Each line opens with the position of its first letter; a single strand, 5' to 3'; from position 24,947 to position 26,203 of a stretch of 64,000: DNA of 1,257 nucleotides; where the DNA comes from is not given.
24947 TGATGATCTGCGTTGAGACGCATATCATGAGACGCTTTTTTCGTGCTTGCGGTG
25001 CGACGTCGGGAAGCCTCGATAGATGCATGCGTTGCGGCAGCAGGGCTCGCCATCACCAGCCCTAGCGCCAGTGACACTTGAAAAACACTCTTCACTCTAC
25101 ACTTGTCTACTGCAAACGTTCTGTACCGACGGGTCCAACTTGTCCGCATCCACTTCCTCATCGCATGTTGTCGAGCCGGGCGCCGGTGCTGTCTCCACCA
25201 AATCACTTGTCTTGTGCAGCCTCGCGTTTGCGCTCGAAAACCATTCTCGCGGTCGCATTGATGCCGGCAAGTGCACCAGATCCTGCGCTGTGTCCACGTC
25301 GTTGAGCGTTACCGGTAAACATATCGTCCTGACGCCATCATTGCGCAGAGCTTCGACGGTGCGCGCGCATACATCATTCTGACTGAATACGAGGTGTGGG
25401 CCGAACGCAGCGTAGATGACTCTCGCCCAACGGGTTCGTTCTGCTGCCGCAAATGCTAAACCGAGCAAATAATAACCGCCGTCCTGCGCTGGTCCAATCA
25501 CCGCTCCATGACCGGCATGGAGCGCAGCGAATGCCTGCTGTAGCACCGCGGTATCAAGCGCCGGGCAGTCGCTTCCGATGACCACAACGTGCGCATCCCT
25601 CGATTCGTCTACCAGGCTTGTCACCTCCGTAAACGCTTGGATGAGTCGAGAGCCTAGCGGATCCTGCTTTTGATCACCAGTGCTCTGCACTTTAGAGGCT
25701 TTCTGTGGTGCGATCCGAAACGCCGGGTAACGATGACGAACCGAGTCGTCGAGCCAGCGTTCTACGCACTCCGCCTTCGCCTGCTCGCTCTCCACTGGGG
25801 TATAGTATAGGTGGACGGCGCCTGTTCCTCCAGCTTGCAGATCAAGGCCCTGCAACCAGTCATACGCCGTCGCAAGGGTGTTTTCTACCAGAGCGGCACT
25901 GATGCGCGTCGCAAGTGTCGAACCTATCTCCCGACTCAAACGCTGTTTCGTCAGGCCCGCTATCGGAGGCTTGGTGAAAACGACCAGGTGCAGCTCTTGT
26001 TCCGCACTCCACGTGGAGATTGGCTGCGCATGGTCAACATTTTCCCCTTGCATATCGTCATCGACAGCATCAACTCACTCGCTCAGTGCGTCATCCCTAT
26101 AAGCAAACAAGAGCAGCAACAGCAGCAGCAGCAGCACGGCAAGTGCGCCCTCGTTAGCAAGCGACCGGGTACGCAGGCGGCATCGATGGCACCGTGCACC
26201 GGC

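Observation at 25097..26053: Bacterial/cyanobacterial-type DUF2064 glycosyltransferase gene in a eukaryotic nuclear context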

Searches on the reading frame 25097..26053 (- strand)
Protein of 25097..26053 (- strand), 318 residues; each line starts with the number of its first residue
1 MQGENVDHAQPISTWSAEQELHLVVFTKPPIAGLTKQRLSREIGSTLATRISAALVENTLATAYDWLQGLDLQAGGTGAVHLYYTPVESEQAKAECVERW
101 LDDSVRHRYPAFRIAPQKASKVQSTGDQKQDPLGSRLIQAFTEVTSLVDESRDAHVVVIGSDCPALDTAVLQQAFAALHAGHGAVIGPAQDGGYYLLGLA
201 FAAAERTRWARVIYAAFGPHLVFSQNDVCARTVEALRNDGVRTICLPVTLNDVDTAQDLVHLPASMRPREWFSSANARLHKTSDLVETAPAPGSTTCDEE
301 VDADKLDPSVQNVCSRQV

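Call 3: search_protein_families(library=pfam, proteins=[window:25097-26053:-], max_evalue=1)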
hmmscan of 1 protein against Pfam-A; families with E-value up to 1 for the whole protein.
window:25097-26053:- (318 aa): 4 families
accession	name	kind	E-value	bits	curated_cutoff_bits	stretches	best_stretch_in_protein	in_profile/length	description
PF09837.15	DUF2064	-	2.2e-22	79.5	25.8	1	118-201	29-107/120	Uncharacterized protein conserved in bacteria (DUF2064)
PF12804.13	NTP_transf_3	-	0.0049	17.5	27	1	149-241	81-150/160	MobA-like NTP transferase domain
PF01983.22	CofC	-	0.022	14.4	22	1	148-199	83-133/217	Guanylyl transferase CofC like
PF10164.14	BRI3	-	0.24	12.4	25.9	1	116-178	16-75/106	Brain protein I3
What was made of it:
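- On Pfam PF09837 (DUF2064): 79.5 bits, E 2.2e-22, residues 118-201 (call 3).
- On CofC/FbiD guanylyltransferases (TIGR03552, PF01983): PF01983: 14.4 bits vs 22 (call 3).
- On GT-A glycosyltransferases (e.g. GT2): There is no GT Pfam hit (call 3).
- Checked: Pfam PF09837 DUF2064: E 2.2e-22, 79.5 bits, gathering score 25.8 (call 3).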

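Call 4: search_protein_families(library=ncbifam, proteins=[window:25097-26053:-], max_evalue=1)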
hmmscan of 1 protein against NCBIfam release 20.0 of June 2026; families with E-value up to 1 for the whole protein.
window:25097-26053:- (318 aa): 2 families
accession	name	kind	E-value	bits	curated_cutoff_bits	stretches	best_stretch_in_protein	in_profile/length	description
TIGR04282.1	glyco_like_cofC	hypoth_equivalog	5.9e-34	117.5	134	1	23-259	1-189/189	TIGR04282 family arsenosugar biosynthesis glycosyltransferase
TIGR03552.1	F420_cofC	equivalog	1e-06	28.5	105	1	122-262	66-187/196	2-phospho-L-lactate guanylyltransferase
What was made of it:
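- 25097..26053 (-): Complete single-exon CDS, 318 aa plus stop. DUF2064/TIGR04282-like protein, identical to C. merolae 10D XP_005539523.1. Pfam and NCBIfam matches in calls 3 and 4.
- On NCBIfam TIGR04282: 117.5 bits, E 5.9e-34, although aligned over model positions 1-189 of 189 (call 4).
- On CofC/FbiD guanylyltransferases (TIGR03552, PF01983): TIGR03552: 28.5 bits vs 105 (call 4).
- Closest known: TIGR04282 / Pfam DUF2064. Same: Full-length match to the model (call 4).
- Closest known: TIGR04282 / Pfam DUF2064. Different: Score below the curated cut-off (117.5 vs 134; call 4).
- Closest known: CofC / FbiD phospho-acid guanylyltransferases of F420 biosynthesis. Different: TIGR03552 scores 28.5 bits against a cut-off of 105 (call 4), so this protein is not a member.
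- Closest known: Sugar- and polyol-phosphate nucleotidyltransferases. Different: About 10-15% sequence identity, and no family-level HMM match above threshold (calls 3, 4).
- Checked: NCBIfam TIGR04282: E 5.9e-34, residues 23-259 against model positions 1-189 of 189, but 117.5 bits, which is below the curated cut-off of 134 (call 4).
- The C. merolae protein scores below the TIGR04282 cut-off (117.5 vs 134, call 4). NCBIfam names TIGR04282 an 'arsenosugar biosynthesis glycosyltransferase' (call 4).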

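Call 6: find_homologous_proteins(query=window:25097-26053:-, max_evalue=0.001)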
Query window:25097-26053:- (318 aa): 288 proteins with E <= 0.001 among 6163 candidates; the best 120 are listed.
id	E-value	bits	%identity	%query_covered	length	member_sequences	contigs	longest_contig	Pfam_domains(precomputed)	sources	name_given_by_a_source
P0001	4.4e-209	711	99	100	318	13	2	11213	PF09837.16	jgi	jgi:glycosyltransferase A (GT-A) superfamily protein (DUF2064 family)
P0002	4.1e-85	304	54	84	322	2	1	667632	PF09837.16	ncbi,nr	ncbi:hypothetical protein CCYA_CCYA07G2180 [Cyanidiococcus yangmingshanensis]|nr:hypothetical protei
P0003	5.4e-75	270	52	82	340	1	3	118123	PF09837.16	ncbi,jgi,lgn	jgi:glycosyltransferase A (GT-A) superfamily protein (DUF2064 family)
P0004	5.7e-40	155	37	81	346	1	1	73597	PF09837.16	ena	-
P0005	5.5e-34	136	36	77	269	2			PF09837.16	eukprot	eukprot:ctg_3546.g603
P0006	3.7e-17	81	33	80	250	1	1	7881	PF01983.22,PF09837.16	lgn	-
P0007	1.1e-15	76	38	58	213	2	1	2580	PF09837.16,PF12804.14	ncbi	-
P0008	6.6e-15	73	33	77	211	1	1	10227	PF09837.16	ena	-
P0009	9.1e-15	73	35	56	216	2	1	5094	PF01983.22,PF09837.16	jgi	jgi:rSAM/selenodomain-associated transferase 1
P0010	1.6e-14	72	33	75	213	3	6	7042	PF01983.22,PF09837.16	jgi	jgi:uncharacterized protein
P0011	3.4e-14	71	31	75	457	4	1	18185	PF09837.16,PF00535.33,PF12804.14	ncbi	ncbi:MAG: TIGR04283 family arsenosugar biosynthesis glycosyltransferase [Cyanobacteriota bacterium]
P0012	5.5e-14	70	32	80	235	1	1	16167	PF01983.22,PF09837.16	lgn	-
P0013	8.1e-14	70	32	75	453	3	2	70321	PF09837.16,PF00535.33,PF12804.14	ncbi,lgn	ncbi:MAG: hypothetical protein OHK0037_09510 [Elainellaceae cyanobacterium]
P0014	8.5e-14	70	35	75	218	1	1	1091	PF09837.16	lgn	-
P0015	9.7e-14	69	34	74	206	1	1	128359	PF09837.16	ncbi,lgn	ncbi:MAG: TIGR04282 family arsenosugar biosynthesis glycosyltransferase [Gemmatimonadales bacterium]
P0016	1.1e-13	69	33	64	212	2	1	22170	PF01983.22,PF09837.16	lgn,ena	-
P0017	1.5e-13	69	32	75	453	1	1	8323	PF09837.16,PF00535.33,PF12804.14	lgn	-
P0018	2.4e-13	68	28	75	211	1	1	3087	PF09837.16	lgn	-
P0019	2.7e-13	68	33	75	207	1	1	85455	PF09837.16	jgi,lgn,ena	-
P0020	4.3e-13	67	33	74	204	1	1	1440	PF01983.22,PF09837.16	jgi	jgi:hypothetical protein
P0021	6.6e-13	67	33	77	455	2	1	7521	PF01983.22,PF09837.16,PF00535.33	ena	-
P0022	7.4e-13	66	32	75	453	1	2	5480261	PF01983.22,PF09837.16,PF00535.33,PF12804.14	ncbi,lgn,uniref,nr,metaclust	ncbi:TIGR04283 family arsenosugar biosynthesis glycosyltransferase [Leptolyngbya sp. O-77]|uniref:TI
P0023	7.6e-13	66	34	74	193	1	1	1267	PF01983.22,PF09837.16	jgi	jgi:rSAM/selenodomain-associated transferase 1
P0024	9.5e-13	66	31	75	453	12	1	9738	PF09837.16,PF00535.33,PF12804.14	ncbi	-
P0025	9.7e-13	66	30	76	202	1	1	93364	PF01983.22,PF09837.16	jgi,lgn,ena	jgi:rSAM/selenodomain-associated transferase 1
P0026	1.3e-12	66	30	74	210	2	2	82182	PF09837.16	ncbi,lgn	-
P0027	1.4e-12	66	32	75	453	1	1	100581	PF09837.16,PF00535.33,PF12804.14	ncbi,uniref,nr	ncbi:TIGR04283 family arsenosugar biosynthesis glycosyltransferase [Thermoleptolyngbya sp. C42_A2020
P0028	1.4e-12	65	32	75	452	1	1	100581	PF09837.16,PF00535.33,PF12804.14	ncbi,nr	ncbi:MAG: TIGR04283 family arsenosugar biosynthesis glycosyltransferase [Thermoleptolyngbya sp. C42_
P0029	1.6e-12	65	33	75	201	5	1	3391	PF09837.16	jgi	jgi:rSAM/selenodomain-associated transferase 1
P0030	3.0e-12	64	33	82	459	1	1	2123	PF13641.13,PF09837.16,PF00535.33,PF12804.14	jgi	jgi:uncharacterized protein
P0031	4.2e-12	64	31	67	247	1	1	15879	PF01983.22,PF09837.16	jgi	jgi:rSAM/selenodomain-associated transferase 1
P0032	4.7e-12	64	29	75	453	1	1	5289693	PF09837.16,PF00535.33,PF12804.14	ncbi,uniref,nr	ncbi:TIGR04283 family arsenosugar biosynthesis glycosyltransferase [Thermoleptolyngbya oregonensis]|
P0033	4.8e-12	64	29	75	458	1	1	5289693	PF09837.16,PF00535.33,PF12804.14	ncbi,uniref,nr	ncbi:DUF2064 domain-containing protein [Thermoleptolyngbya oregonensis NK1-22]|uniref:4,4'-diaponeur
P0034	5.1e-12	64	32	79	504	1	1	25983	PF09837.16,PF00535.33,PF12804.14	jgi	jgi:rSAM/selenodomain-associated transferase 1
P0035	5.8e-12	63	30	75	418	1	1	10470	PF10111.15,PF09837.16,PF00535.33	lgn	-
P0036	6.0e-12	63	29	75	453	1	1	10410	PF09837.16,PF00535.33,PF12804.14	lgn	-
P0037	6.1e-12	63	29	75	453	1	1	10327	PF09837.16,PF00535.33,PF12804.14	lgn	-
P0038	6.7e-12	63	41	40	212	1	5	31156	PF01983.22,PF09837.16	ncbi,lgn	-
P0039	6.7e-12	63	32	75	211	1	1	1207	PF01983.22,PF09837.16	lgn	-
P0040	7.3e-12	63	31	75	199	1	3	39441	PF09837.16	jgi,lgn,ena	-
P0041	7.8e-12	63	31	75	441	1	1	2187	PF13641.13,PF09837.16,PF00535.33,PF12804.14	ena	-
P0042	7.8e-12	63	28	75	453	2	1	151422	PF09837.16,PF00535.33,PF12804.14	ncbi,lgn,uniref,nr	ncbi:TIGR04283 family arsenosugar biosynthesis glycosyltransferase [Thermoleptolyngbya sichuanensis 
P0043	8.2e-12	63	35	56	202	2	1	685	PF01983.22,PF09837.16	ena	-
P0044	8.9e-12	63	28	77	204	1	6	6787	PF01983.22,PF09837.16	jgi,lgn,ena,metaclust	metaclust:\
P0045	9.4e-12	63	32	76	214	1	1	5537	PF01983.22,PF09837.16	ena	-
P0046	9.4e-12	63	29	75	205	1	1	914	PF09837.16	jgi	-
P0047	9.6e-12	63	33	56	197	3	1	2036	PF01983.22,PF09837.16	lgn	-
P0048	1.2e-11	62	34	77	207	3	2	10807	PF09837.16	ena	-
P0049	1.3e-11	62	30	74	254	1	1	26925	PF01983.22,PF09837.16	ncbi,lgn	-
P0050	1.3e-11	62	31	75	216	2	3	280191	PF09837.16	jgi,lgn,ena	-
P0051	1.3e-11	62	33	73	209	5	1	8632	PF09837.16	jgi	jgi:hypothetical protein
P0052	1.4e-11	62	29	75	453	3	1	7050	PF09837.16,PF00535.33,PF12804.14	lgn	-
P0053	1.4e-11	62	30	75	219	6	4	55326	PF01983.22,PF09837.16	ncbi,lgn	ncbi:MAG: TIGR04282 family arsenosugar biosynthesis glycosyltransferase [Cyanobacteria bacterium J06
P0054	1.6e-11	62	34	77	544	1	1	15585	PF13641.13,PF09837.16,PF00535.33,PF12804.14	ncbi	-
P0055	1.6e-11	62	31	75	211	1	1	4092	PF01983.22,PF09837.16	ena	-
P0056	1.7e-11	62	28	75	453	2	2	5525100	PF09837.16,PF00535.33,PF12804.14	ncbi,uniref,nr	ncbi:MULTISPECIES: TIGR04283 family arsenosugar biosynthesis glycosyltransferase [Thermoleptolyngbya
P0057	1.8e-11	62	33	77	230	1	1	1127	PF01983.22,PF09837.16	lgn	-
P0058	1.9e-11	62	32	75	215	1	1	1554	PF01983.22,PF09837.16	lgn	-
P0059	2.0e-11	62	39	47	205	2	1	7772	PF09837.16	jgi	jgi:rSAM/selenodomain-associated transferase 1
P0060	2.1e-11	62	30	76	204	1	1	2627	PF09837.16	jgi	jgi:rSAM/selenodomain-associated transferase 1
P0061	2.2e-11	62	31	77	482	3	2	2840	PF01983.22,PF09837.16,PF00535.33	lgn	-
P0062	2.3e-11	62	31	74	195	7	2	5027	PF09837.16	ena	-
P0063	2.5e-11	61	30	81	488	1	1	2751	PF10111.15,PF13641.13,PF01983.22,PF09837.16,PF00535.33,PF12804.14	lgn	-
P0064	2.7e-11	61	32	75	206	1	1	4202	PF01983.22,PF09837.16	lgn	-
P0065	3.8e-11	61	35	56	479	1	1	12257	PF09837.16,PF00535.33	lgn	-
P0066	4.4e-11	61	33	77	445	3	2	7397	PF01983.22,PF09837.16,PF00535.33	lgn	-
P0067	4.5e-11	61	32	76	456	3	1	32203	PF01983.22,PF09837.16,PF00535.33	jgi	jgi:rSAM/selenodomain-associated transferase 2/rSAM/selenodomain-associated transferase 1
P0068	5.0e-11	60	33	77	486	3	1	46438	PF13641.13,PF09837.16,PF00535.33,PF12804.14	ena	-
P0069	5.9e-11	60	33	76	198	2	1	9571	PF01983.22,PF09837.16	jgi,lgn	jgi:rSAM/selenodomain-associated transferase 1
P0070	6.6e-11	60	37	56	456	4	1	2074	PF09837.16,PF00535.33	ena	-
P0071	6.8e-11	60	31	75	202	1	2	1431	PF01983.22,PF09837.16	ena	-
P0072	7.5e-11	60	34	56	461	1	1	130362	PF01983.22,PF09837.16,PF00535.33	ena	-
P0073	7.9e-11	60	32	56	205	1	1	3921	PF09837.16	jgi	-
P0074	8.1e-11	60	43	32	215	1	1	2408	PF09837.16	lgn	-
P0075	8.6e-11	60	41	33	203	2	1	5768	PF09837.16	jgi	jgi:rSAM/selenodomain-associated transferase 1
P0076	1.1e-10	59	29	79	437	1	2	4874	PF10111.15,PF09837.16,PF00535.33,PF12804.14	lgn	-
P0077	1.1e-10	59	35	56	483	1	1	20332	PF01983.22,PF09837.16,PF00535.33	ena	-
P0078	1.2e-10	59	43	42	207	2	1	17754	PF09837.16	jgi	jgi:hypothetical protein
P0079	1.2e-10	59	31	75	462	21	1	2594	PF10111.15,PF09837.16,PF00535.33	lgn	-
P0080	1.2e-10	59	30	76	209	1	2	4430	PF01983.22,PF09837.16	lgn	-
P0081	1.3e-10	59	32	75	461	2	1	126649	PF10111.15,PF09837.16,PF00535.33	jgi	jgi:rSAM/selenodomain-associated transferase 2/rSAM/selenodomain-associated transferase 1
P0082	1.3e-10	59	29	74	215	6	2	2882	PF09837.16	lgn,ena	-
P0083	1.3e-10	59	32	76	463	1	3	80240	PF01983.22,PF09837.16,PF00535.33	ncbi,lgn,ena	-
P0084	1.3e-10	59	32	76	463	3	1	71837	PF01983.22,PF09837.16,PF00535.33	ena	-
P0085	1.3e-10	59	32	76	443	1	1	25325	PF09837.16,PF00535.33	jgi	-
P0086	1.4e-10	59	32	58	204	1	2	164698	PF09837.16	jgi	-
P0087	1.7e-10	59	31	56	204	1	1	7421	PF01983.22,PF09837.16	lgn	-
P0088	1.9e-10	59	33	76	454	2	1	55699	PF01983.22,PF09837.16,PF00535.33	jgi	jgi:rSAM/selenodomain-associated transferase 2/rSAM/selenodomain-associated transferase 1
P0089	2.1e-10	58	31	75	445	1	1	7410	PF01983.22,PF09837.16,PF00535.33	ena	-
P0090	2.1e-10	58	31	75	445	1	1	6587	PF01983.22,PF09837.16,PF00535.33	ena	-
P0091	2.1e-10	58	34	58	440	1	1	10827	PF13641.13,PF09837.16,PF00535.33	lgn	-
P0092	2.3e-10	58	31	76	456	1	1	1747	PF01983.22,PF09837.16,PF00535.33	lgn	-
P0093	2.6e-10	58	30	82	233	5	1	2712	PF09837.16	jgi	jgi:rSAM/selenodomain-associated transferase 1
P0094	2.6e-10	58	31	81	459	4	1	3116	PF09837.16,PF00535.33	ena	-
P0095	3.0e-10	58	32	76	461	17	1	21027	PF01983.22,PF09837.16,PF00535.33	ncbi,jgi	jgi:rSAM/selenodomain-associated transferase 2/rSAM/selenodomain-associated transferase 1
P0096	3.5e-10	58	30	75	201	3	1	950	PF01983.22,PF09837.16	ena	-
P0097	3.8e-10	58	32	86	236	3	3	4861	PF09837.16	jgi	jgi:rSAM/selenodomain-associated transferase 1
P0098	4.3e-10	57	34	56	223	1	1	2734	PF01983.22,PF09837.16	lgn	-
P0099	5.1e-10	57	29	77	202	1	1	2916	PF09837.16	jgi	jgi:uncharacterized protein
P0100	5.2e-10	57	28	76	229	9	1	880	PF09837.16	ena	-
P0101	5.5e-10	57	32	68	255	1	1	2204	PF09837.16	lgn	-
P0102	6.6e-10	57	32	76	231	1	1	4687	PF01983.22,PF09837.16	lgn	-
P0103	7.2e-10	57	33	77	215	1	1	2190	PF09837.16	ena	-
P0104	7.2e-10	57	30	80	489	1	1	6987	PF10111.15,PF13641.13,PF09837.16,PF00535.33,PF12804.14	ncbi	-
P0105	7.3e-10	57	33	56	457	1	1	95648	PF01983.22,PF09837.16,PF00535.33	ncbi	-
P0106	7.6e-10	57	30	75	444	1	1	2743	PF09837.16,PF00535.33,PF12804.14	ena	-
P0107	7.8e-10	56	41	35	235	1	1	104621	PF09837.16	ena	-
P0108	1.0e-9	56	30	84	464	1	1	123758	PF01983.22,PF09837.16,PF00535.33,PF12804.14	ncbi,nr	ncbi:MAG: TIGR04282 family arsenosugar biosynthesis glycosyltransferase [Candidatus Omnitrophica bac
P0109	1.1e-9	56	33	77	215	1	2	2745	PF09837.16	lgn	-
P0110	1.2e-9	56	32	58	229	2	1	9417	PF01983.22,PF09837.16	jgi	jgi:uncharacterized protein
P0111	1.2e-9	56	32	58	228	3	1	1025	PF01983.22,PF09837.16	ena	-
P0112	1.3e-9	56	30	76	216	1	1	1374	PF09837.16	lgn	-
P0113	1.3e-9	56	32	76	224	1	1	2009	PF09837.16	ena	-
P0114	1.6e-9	55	35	57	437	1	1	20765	PF01983.22,PF09837.16,PF00535.33,PF12804.14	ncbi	-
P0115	1.6e-9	55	33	77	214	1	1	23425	PF01983.22,PF09837.16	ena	-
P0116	1.6e-9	55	31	88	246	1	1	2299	PF09837.16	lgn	-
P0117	1.8e-9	55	29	77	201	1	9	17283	PF01983.22,PF09837.16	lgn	-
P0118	1.8e-9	55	28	75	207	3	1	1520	PF01983.22,PF09837.16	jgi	jgi:rSAM/selenodomain-associated transferase 1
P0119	1.9e-9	55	32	77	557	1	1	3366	PF01983.22,PF07993.19,PF09837.16,PF01370.28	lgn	-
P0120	2.1e-9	55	50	23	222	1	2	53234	PF01983.22,PF09837.16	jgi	jgi:uncharacterized protein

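Call 7: list_cluster_members(proteins=[window:25097-26053:-, P0001, P0002, P0003, P0004, P0005])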
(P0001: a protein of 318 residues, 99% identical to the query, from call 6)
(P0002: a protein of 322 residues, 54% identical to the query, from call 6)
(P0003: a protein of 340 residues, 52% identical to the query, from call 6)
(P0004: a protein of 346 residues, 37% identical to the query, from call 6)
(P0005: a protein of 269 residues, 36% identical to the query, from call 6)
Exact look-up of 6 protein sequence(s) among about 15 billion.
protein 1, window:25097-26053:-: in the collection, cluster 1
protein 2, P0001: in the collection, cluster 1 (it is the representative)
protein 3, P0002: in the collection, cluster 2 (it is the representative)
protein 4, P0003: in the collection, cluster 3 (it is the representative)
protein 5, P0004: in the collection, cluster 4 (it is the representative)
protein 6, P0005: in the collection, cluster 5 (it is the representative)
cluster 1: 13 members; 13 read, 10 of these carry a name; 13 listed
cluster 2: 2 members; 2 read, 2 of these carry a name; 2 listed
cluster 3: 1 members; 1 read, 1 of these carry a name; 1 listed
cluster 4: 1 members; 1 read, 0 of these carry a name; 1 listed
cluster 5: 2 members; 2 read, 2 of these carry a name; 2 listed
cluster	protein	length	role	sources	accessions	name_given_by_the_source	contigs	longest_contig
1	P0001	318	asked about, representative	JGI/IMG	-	glycosyltransferase A (GT-A) superfamily protein (DUF2064 family)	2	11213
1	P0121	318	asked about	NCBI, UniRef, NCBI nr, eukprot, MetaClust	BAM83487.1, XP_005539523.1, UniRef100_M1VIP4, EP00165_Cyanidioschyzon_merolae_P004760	hypothetical protein, conserved [Cyanidioschyzon merolae strain 10D] | Glycosyltransferase n=1 Tax=Cyanidioschyzon merolae (strain NIES-3377 / 10D) TaxID=280699 ... | XP_005539523.1 hypothetical protein, conserved [Cyanidioschyzon merolae strain 10D]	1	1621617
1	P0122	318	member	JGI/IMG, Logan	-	glycosyltransferase A (GT-A) superfamily protein (DUF2064 family)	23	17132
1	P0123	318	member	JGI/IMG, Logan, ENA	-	glycosyltransferase A (GT-A) superfamily protein (DUF2064 family)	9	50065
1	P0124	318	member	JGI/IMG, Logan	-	glycosyltransferase A (GT-A) superfamily protein (DUF2064 family)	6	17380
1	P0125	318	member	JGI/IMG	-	glycosyltransferase A (GT-A) superfamily protein (DUF2064 family)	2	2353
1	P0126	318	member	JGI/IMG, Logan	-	glycosyltransferase A (GT-A) superfamily protein (DUF2064 family)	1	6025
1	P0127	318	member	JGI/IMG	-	glycosyltransferase A (GT-A) superfamily protein (DUF2064 family)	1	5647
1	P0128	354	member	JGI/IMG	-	glycosyltransferase A (GT-A) superfamily protein (DUF2064 family)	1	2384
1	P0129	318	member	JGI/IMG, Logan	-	glycosyltransferase A (GT-A) superfamily protein (DUF2064 family)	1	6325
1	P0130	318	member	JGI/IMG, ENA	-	-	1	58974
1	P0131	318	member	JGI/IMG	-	-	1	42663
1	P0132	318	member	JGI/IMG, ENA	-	-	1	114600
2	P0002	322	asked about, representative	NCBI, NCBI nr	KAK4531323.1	hypothetical protein CCYA_CCYA07G2180 [Cyanidiococcus yangmingshanensis]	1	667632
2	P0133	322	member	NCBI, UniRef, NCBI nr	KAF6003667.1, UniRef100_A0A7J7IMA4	hypothetical protein F1559_004312 [Cyanidiococcus yangmingshanensis] | Glycosyltransferase n=1 Tax=Cyanidiococcus yangmingshanensis TaxID=2690220 ...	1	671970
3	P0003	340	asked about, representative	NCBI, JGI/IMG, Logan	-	glycosyltransferase A (GT-A) superfamily protein (DUF2064 family)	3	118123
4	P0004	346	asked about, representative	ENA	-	-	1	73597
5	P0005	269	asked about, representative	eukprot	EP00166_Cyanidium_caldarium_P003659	ctg_3546.g603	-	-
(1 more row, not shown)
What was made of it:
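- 25097..26053 (-): Exact identity in call 7.
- Checked: The exact protein is C. merolae 10D XP_005539523.1 / BAM83487.1 / UniProt M1VIP4, on a 1.62-Mb contig (call 7).
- UniProt and JGI label the protein 'glycosyltransferase' or 'GT-A superfamily' (calls 6, 7).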

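Call 17: find_encoding_contigs(protein=P0022, flank=8000, max_places=2)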
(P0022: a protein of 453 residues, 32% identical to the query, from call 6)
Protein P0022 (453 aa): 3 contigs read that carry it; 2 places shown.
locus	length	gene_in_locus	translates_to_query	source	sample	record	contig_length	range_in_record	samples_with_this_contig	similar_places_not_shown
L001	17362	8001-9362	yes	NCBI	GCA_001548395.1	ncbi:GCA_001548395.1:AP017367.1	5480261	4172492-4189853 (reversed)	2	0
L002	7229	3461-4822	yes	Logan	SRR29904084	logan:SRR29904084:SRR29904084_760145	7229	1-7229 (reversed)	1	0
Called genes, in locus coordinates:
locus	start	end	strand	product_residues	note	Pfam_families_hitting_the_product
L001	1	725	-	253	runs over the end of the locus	PF02571:CbiJ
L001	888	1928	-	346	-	PF03320:FBPase_glpX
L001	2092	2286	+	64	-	PF08369:PCP_red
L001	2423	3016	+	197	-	-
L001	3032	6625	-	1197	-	PF03466:LysR_substrate, PF12849:PBP_like_2, PF16258:DUF4912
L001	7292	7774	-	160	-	-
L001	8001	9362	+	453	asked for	PF01983:CofC (faint), PF12804:NTP_transf_3 (faint), PF09837:DUF2064, PF00535:Glycos_transf_2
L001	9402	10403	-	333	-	PF07466:DUF1517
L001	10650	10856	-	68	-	PF02597:ThiS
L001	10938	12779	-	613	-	PF01590:GAF, PF13492:GAF_3, PF00512:HisKA, PF02518:HATPase_c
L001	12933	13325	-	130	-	-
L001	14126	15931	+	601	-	PF00009:GTP_EFTU, PF22042:EF-G_D2 (weak), PF03144:GTP_EFTU_D2, PF14492:EFG_III (faint), PF00679:EFG_C, PF06421:LepA_C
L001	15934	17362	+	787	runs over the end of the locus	PF07992:Pyr_redox_2, PF00070:Pyr_redox (weak), PF00586:AIRS, PF02769:AIRS_C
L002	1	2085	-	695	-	?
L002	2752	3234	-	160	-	-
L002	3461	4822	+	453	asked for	PF01983:CofC (faint), PF12804:NTP_transf_3 (faint), PF09837:DUF2064, PF00535:Glycos_transf_2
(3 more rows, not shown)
